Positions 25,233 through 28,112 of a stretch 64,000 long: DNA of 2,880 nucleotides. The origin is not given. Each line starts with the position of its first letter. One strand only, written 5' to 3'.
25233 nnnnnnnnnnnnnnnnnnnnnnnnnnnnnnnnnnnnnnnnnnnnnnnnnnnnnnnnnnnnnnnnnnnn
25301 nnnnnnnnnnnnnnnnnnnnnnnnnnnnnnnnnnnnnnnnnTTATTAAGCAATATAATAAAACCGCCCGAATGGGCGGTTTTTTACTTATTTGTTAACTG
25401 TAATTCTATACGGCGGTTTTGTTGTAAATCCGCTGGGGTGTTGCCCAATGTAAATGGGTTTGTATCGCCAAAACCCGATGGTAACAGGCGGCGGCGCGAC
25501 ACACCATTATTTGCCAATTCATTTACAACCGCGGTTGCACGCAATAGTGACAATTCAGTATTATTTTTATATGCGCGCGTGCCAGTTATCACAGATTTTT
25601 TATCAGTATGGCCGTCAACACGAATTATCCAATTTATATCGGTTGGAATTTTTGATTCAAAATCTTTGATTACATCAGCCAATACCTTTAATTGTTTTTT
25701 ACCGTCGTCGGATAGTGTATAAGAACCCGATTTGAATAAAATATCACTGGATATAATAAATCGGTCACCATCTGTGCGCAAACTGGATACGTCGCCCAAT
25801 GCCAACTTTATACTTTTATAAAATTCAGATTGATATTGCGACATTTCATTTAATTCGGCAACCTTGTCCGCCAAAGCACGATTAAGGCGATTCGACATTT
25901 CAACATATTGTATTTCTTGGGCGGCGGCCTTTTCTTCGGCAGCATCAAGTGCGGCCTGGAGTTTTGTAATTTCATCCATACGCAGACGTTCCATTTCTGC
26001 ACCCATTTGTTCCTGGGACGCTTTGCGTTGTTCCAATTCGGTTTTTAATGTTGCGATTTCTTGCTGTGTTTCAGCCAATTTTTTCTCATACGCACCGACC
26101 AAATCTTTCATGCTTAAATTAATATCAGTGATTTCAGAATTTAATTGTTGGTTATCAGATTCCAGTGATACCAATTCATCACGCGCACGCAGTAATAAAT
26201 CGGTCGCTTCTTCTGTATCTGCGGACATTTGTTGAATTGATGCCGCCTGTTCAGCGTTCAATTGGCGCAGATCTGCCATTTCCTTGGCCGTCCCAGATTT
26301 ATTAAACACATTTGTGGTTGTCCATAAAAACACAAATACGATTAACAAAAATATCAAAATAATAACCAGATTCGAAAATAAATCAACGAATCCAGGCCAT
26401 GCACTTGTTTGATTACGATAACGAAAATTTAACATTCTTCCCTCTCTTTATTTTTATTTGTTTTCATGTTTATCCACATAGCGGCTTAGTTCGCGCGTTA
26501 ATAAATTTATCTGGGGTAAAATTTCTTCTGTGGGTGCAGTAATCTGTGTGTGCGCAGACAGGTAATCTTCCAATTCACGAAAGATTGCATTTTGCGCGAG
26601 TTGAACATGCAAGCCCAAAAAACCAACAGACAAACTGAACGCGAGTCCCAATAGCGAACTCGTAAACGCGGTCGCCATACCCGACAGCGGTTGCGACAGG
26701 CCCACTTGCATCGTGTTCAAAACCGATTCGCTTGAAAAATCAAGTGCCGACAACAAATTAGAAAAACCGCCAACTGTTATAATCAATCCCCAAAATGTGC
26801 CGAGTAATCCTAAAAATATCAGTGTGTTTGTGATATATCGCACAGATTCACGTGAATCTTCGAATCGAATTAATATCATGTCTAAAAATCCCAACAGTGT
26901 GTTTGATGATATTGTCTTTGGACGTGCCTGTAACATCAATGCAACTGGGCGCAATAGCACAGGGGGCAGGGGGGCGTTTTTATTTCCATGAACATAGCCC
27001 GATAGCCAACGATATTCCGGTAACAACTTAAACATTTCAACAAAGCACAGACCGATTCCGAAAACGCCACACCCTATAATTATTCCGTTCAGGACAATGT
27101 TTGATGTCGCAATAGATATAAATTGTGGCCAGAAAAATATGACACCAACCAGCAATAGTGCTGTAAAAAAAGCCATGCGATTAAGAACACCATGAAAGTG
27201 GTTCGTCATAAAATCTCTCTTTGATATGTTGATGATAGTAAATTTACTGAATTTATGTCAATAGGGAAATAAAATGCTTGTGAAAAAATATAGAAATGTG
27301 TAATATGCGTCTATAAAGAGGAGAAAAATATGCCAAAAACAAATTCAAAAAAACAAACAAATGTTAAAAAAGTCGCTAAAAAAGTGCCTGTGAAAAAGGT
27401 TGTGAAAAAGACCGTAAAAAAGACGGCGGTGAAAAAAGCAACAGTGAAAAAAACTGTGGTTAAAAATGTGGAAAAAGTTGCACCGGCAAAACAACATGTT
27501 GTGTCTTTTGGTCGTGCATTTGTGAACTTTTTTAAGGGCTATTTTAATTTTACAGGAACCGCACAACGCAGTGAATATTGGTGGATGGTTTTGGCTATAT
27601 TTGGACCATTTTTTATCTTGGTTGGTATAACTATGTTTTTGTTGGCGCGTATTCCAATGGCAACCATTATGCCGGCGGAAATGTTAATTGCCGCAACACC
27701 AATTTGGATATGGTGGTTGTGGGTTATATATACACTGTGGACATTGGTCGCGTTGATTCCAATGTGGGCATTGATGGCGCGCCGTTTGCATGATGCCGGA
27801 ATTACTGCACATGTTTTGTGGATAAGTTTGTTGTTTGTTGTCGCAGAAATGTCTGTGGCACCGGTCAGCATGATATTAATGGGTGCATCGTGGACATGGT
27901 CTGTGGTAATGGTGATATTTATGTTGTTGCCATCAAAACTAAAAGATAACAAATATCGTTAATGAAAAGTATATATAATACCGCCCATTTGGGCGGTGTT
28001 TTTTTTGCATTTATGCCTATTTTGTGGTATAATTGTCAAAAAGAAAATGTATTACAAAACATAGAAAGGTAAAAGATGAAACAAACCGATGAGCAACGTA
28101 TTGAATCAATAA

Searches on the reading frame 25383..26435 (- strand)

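Call 27: search_protein_families(library=pfam, proteins=[window:25383-26435:-], max_evalue=0.01)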
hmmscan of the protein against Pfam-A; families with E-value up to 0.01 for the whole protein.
window:25383-26435:- (350 aa): 7 families
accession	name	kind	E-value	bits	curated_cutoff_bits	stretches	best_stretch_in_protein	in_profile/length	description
PF00691.25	OmpA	-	2.1e-17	63.7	27.2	1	233-341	1-98/98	OmpA family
PF07888.16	CALCOCO1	-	0.00044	19.7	36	1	116-187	176-246/496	Calcium binding and coiled-coil domain (CALCOCO1) like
PF06785.16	UPF0242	-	0.0024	18.4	33.5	1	23-151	44-176/194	Uncharacterised protein family (UPF0242) N-terminus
PF11037.13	Musclin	-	0.0034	17.7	21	1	24-94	6-73/132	Insulin-resistance promoting peptide in skeletal muscle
PF08700.17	VPS51_Exo84_N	-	0.0066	16.9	24.2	1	89-153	22-86/87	Vps51/EXO84/COG1 N-terminal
PF05377.16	FlaC_arch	-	0.0074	17.1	27.8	0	87-117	15-45/55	Flagella accessory protein C (FlaC)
PF22216.1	Sas-6_C_CC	-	0.0099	16.5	27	1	113-152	12-51/57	Spindle assembly abnormal protein 6 homolog, C-terminal coiled coil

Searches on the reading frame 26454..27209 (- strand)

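Call 27: search_protein_families(library=pfam, proteins=[window:26454-27209:-], max_evalue=0.01)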
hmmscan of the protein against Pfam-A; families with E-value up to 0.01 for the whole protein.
window:26454-27209:- (251 aa): 1 family
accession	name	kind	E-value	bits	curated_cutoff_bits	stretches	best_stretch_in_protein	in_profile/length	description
PF01618.21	MotA_ExbB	-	0.0046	17.1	22.9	0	115-192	41-104/127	MotA/TolQ/ExbB proton channel family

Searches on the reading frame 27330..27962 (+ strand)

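Call 27: search_protein_families(library=pfam, proteins=[window:27330-27962:+], max_evalue=0.01)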
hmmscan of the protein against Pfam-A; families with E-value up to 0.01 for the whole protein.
window:27330-27962:+ (210 aa): 2 families
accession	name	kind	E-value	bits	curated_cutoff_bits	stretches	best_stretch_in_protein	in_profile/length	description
PF05656.20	DUF805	-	1.5e-17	64.5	25.7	1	71-209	1-109/111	Protein of unknown function (DUF805)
PF20990.2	DUF2207_C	-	0.0036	17.5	33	1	7-134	53-187/247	Predicted membrane protein (DUF2207) C-terminal domain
